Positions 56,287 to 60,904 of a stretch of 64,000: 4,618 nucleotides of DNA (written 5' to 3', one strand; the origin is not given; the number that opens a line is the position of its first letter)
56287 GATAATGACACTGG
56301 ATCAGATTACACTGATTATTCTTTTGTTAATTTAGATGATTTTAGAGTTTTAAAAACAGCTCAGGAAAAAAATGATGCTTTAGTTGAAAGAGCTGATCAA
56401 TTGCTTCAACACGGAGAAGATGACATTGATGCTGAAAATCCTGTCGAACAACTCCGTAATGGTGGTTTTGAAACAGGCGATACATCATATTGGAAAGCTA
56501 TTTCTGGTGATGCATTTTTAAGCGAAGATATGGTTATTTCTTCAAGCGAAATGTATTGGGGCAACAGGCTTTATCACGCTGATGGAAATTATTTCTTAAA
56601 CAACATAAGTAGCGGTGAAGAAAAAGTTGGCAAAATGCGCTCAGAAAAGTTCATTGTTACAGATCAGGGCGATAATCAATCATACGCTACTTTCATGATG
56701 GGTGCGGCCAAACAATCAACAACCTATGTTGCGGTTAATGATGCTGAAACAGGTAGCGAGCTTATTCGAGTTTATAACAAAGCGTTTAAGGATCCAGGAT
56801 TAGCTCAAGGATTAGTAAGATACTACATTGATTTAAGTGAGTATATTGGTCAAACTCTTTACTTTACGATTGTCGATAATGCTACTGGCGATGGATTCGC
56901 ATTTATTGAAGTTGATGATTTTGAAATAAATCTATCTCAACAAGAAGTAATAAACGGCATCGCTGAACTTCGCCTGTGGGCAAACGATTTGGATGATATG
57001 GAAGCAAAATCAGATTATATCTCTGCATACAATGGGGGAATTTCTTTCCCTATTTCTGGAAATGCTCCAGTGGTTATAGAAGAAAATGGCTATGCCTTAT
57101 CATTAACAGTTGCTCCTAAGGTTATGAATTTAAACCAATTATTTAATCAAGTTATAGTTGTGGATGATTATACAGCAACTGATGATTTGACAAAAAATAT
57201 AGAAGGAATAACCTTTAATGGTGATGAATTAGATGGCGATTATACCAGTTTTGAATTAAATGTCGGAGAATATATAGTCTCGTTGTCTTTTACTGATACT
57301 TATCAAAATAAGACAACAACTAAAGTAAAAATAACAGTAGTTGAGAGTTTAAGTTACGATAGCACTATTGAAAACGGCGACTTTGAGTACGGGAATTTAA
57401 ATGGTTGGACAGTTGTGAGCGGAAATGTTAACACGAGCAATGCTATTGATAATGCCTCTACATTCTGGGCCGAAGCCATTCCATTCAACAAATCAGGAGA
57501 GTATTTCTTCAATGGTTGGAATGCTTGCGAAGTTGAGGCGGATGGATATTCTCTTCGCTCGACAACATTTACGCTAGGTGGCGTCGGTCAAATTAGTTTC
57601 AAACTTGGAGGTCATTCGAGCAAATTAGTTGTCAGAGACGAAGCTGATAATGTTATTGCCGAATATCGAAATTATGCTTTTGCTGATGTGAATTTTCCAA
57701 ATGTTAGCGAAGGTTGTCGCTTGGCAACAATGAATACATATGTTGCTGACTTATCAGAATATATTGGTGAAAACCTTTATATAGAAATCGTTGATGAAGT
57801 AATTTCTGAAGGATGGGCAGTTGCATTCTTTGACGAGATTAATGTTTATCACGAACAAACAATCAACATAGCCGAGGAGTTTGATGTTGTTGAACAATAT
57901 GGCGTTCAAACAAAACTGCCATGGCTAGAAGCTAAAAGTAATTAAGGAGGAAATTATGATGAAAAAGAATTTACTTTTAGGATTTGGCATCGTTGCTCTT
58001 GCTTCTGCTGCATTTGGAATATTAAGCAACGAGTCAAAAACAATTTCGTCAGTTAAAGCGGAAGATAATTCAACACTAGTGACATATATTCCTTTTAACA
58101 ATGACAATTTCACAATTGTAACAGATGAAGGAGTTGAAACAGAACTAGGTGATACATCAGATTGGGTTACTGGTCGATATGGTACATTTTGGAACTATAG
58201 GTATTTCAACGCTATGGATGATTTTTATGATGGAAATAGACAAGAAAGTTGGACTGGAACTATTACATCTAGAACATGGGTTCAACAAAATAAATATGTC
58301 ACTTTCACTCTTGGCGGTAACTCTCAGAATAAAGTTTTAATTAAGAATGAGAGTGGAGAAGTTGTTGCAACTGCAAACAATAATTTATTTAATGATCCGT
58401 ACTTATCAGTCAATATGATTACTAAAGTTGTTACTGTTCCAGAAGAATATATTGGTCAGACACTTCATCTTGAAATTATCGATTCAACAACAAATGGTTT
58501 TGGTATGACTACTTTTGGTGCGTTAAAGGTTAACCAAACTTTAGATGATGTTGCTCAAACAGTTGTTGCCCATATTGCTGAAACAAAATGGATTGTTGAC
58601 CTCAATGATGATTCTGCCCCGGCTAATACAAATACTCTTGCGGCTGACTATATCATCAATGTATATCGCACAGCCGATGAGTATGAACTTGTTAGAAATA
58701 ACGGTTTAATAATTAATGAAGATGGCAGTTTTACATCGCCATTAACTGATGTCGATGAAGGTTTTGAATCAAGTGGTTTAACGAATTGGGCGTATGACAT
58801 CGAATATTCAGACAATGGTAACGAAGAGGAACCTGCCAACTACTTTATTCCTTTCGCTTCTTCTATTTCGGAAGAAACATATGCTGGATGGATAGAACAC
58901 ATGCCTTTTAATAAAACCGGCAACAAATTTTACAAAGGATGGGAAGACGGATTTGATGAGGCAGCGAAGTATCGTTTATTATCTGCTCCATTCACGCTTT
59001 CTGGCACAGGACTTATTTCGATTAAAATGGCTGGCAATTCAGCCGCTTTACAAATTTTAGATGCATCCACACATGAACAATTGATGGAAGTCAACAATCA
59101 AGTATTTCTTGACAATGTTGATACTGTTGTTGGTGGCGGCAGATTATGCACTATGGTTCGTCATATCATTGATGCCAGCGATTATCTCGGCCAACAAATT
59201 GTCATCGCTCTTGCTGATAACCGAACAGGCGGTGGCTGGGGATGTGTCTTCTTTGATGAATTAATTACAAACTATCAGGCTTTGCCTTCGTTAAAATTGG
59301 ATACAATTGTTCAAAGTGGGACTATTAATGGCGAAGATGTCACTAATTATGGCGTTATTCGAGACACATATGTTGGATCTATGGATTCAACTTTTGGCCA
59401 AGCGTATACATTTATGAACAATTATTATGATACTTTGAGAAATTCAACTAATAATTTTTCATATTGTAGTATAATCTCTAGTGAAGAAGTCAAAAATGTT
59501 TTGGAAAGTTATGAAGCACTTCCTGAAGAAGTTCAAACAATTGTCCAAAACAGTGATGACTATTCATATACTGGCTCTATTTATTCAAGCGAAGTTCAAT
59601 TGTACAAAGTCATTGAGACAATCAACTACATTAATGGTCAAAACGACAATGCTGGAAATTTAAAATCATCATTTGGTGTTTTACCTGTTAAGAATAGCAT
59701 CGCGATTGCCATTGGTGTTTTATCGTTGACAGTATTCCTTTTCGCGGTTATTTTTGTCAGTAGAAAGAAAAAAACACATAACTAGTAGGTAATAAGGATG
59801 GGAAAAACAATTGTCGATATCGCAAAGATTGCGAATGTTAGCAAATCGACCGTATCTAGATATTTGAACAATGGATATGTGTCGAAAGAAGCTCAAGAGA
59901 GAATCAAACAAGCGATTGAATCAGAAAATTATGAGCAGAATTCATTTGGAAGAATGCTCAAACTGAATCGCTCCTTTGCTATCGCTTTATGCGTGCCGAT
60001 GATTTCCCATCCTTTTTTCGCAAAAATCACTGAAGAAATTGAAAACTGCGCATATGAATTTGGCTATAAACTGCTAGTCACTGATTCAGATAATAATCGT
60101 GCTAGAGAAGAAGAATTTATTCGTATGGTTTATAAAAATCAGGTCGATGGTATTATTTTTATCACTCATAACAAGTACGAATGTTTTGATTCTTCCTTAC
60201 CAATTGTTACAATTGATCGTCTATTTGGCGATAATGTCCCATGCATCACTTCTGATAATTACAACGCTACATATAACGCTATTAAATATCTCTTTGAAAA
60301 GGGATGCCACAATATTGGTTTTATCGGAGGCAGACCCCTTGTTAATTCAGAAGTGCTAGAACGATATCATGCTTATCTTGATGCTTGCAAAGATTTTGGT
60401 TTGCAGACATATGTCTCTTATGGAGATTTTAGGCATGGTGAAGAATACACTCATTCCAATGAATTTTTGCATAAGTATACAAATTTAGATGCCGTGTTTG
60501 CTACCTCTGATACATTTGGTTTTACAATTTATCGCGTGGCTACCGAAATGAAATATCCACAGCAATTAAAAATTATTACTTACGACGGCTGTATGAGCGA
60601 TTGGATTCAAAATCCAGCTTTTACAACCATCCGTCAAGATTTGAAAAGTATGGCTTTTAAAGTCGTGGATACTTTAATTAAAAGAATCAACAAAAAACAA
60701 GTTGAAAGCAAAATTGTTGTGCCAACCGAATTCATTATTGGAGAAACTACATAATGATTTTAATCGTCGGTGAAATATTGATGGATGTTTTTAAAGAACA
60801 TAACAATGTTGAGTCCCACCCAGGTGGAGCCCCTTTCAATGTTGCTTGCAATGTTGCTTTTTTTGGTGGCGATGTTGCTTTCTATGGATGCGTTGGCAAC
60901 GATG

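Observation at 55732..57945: Triple-module lipoprotein without any catalytic domain: candidate multivalent fructan-binding surface protein (functional analogue of SusE/F-type proteins)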

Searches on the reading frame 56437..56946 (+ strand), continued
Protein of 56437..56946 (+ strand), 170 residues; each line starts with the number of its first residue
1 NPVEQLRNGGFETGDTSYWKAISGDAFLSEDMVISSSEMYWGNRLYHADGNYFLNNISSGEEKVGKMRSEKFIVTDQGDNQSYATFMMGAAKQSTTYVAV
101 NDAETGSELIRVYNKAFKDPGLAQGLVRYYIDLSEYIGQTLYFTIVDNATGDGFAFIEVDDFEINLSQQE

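Call 63: list_cluster_members(proteins=[P0407, P0405, P0401, P0390, P0393])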
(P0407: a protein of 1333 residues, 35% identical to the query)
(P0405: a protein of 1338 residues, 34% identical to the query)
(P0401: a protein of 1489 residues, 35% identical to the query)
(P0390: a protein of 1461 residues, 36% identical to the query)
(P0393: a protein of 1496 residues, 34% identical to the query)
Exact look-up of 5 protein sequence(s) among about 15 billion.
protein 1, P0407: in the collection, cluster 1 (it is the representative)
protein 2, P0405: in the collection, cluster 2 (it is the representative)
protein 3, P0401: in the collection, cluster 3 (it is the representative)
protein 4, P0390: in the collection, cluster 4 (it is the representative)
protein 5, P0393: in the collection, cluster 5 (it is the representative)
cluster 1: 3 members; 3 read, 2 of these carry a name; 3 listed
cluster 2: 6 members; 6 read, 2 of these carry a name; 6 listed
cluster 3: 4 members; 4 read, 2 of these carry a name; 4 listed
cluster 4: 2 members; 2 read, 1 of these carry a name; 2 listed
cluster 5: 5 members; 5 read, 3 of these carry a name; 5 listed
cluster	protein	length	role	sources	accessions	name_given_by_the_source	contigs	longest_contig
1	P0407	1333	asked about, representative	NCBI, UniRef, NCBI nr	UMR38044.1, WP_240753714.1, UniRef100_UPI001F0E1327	GH32 C-terminal domain-containing protein [Paenibacillus polymyxa] | GH32 C-terminal domain-containing protein n=1 Tax=Paenibacillus polymyxa TaxID=1406 ...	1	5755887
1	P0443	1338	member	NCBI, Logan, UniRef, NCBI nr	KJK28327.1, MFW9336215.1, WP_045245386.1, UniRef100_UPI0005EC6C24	GH32 C-terminal domain-containing protein [Paenibacillus polymyxa] | GH32 C-terminal domain-containing protein n=1 Tax=Paenibacillus polymyxa TaxID=1406 ...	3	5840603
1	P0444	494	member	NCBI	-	-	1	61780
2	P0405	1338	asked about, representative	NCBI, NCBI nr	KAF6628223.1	GH32 C-terminal domain-containing protein [Paenibacillus sp. EKM208P]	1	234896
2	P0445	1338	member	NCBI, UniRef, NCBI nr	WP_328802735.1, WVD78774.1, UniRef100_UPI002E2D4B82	GH32 C-terminal domain-containing protein [Paenibacillus sp. LX16] | GH32 C-terminal domain-containing protein n=1 Tax=Paenibacillus sp. LX16 TaxID=1740264 ...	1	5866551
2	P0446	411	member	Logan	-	-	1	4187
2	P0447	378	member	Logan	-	-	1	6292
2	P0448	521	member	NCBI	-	-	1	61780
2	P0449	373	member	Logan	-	-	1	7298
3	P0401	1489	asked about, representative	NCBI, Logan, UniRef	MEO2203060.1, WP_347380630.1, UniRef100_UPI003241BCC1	GH32 C-terminal domain-containing protein [Paenibacillus pabuli] | GH32 C-terminal domain-containing protein n=1 Tax=Paenibacillus pabuli TaxID=1472 ...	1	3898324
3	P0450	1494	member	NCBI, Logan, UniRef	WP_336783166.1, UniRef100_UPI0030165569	GH32 C-terminal domain-containing protein [Paenibacillus illinoisensis] | GH32 C-terminal domain-containing protein n=1 Tax=Paenibacillus illinoisensis TaxID=59845 ...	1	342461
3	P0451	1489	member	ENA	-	-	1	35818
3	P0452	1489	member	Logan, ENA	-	-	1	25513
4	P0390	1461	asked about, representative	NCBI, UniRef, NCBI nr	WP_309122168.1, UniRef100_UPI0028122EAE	GH32 C-terminal domain-containing protein [Paenibacillus sp.] | GH32 C-terminal domain-containing protein n=1 Tax=Paenibacillus sp. TaxID=58172 ...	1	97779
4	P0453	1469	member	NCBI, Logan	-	-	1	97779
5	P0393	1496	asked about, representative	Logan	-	-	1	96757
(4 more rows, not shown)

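Call 64: search_protein_families(library=pfam, proteins=[P0437, P0407, P0429], max_evalue=0.001)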
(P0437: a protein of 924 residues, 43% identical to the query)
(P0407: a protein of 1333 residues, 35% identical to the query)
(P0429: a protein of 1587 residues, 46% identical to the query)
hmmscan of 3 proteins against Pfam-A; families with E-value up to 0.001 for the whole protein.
P0437 (924 aa): 2 families
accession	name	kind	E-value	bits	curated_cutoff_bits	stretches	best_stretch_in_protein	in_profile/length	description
PF00251.26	Glyco_hydro_32N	-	5.7e-44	151.3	22.1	1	498-794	1-303/307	Glycosyl hydrolases family 32 N-terminal domain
PF04616.20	Glyco_hydro_43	-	0.00036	20.4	32.2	0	520-558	21-56/288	Glycosyl hydrolases family 43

P0407 (1333 aa): 3 families
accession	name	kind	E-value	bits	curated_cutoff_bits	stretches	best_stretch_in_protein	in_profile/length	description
PF00251.26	Glyco_hydro_32N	-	5.3e-65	220.4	22.1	1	661-986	1-307/307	Glycosyl hydrolases family 32 N-terminal domain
PF08244.19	Glyco_hydro_32C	-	9.6e-34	117.1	21.9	1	989-1142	1-158/158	Glycosyl hydrolases family 32 C terminal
PF13385.13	Laminin_G_3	-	5.3e-26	92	27.6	1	452-621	1-150/151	Concanavalin A-like lectin/glucanases superfamily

P0429 (1587 aa): 5 families
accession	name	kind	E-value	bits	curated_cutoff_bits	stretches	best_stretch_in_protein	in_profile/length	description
PF00251.26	Glyco_hydro_32N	-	3.7e-80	270.2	22.1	2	1-165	9-178/307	Glycosyl hydrolases family 32 N-terminal domain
PF08244.19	Glyco_hydro_32C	-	1.1e-45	156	21.9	1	812-963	5-157/158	Glycosyl hydrolases family 32 C terminal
PF00395.25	SLH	-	2e-34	117.8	20.8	3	1461-1503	2-44/44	S-layer homology domain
PF06439.18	3keto-disac_hyd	-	5e-22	79.3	26.8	3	981-1149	13-186/187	3-keto-disaccharide hydrolase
PF19763.6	DUF6250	-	1.4e-12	48.2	26.9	1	1086-1145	103-163/165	Domain of unknown function (DUF6250)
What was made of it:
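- Closest known: CBM66 of Bacillus subtilis levanase SacC. Different: Some GH32 proteins carry both PF06439 and the present module (call 64).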

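Call 73: find_encoding_contigs(protein=P0188, flank=6000, max_places=2)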
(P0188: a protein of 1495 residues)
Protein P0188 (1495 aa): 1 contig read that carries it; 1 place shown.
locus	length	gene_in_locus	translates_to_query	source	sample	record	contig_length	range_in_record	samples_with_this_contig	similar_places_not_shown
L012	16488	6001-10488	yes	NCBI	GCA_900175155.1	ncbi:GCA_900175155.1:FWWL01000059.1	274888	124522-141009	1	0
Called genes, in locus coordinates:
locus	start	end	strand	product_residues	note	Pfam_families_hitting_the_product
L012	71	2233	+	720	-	PF13385:Laminin_G_3, PF00354:Pentaxin (weak), PF00251:Glyco_hydro_32N, PF08244:Glyco_hydro_32C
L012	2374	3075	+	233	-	-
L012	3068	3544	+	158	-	-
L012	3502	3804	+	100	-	-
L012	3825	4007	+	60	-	-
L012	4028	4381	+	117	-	PF00550:PP-binding (weak)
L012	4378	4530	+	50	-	-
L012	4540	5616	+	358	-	PF05977:MFS_3, PF07690:MFS_1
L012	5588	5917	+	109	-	PF08244:Glyco_hydro_32C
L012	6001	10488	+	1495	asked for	PF13385:Laminin_G_3, PF00251:Glyco_hydro_32N, PF08244:Glyco_hydro_32C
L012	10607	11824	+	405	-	PF05977:MFS_3, PF07690:MFS_1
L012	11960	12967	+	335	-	PF00356:LacI, PF00532:Peripla_BP_1, PF13407:Peripla_BP_4, PF13377:Peripla_BP_3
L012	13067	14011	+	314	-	PF00528:BPD_transp_1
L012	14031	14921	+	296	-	PF00528:BPD_transp_1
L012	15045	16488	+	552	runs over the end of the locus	PF13416:SBP_bac_8 (weak)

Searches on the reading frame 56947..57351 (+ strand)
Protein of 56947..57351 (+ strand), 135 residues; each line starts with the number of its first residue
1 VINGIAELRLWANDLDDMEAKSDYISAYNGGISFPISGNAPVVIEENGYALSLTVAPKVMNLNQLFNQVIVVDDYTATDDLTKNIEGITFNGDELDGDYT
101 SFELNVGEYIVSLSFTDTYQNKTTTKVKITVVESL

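Call 78: search_protein_families(library=pfam, proteins=[window:56947-57351:+], max_evalue=10)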
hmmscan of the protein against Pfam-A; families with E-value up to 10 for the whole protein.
window:56947-57351:+ (135 aa): 1 family
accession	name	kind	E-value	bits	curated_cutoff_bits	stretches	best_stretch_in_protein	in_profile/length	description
PF07550.17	Shr-like_HID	-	0.16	12.9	22.3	1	69-105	13-46/82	Heme-binding protein Shr-like, Hb-interacting domain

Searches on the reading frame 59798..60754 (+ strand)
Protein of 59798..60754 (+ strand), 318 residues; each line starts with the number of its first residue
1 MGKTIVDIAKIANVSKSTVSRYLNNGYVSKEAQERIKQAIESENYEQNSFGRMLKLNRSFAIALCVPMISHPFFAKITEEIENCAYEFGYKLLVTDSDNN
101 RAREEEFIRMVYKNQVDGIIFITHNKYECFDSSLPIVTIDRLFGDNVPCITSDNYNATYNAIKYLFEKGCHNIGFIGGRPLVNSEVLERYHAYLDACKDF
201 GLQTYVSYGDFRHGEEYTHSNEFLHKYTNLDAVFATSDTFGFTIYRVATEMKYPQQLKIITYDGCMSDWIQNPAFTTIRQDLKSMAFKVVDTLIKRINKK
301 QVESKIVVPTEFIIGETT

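Call 3: search_protein_families(library=pfam, proteins=[window:59798-60754:+], max_evalue=0.01)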
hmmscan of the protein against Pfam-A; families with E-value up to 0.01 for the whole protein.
window:59798-60754:+ (318 aa): 7 families
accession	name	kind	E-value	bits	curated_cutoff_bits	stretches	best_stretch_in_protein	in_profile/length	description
PF00532.27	Peripla_BP_1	-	4.1e-17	63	22.2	1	61-297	3-261/281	Periplasmic binding proteins and sugar binding domain of LacI family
PF13377.12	Peripla_BP_3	-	3.1e-16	60.3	26.5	1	163-318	2-167/167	Periplasmic binding protein-like domain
PF00356.27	LacI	-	6.5e-14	51.9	27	1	4-48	1-46/46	Bacterial regulatory proteins, lacI family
PF13407.12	Peripla_BP_4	-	8.3e-13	48.9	35.1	1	62-300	1-257/258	Periplasmic binding protein domain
PF02796.21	HTH_7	-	5e-05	23.8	23.8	1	2-24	21-43/45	Helix-turn-helix domain of resolvase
PF19892.4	DUF6365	-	0.001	18.5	32.5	1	78-197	17-132/404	Family of unknown function (DUF6365)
PF01381.28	HTH_3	-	0.004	17.6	23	0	2-25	9-32/55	Helix-turn-helix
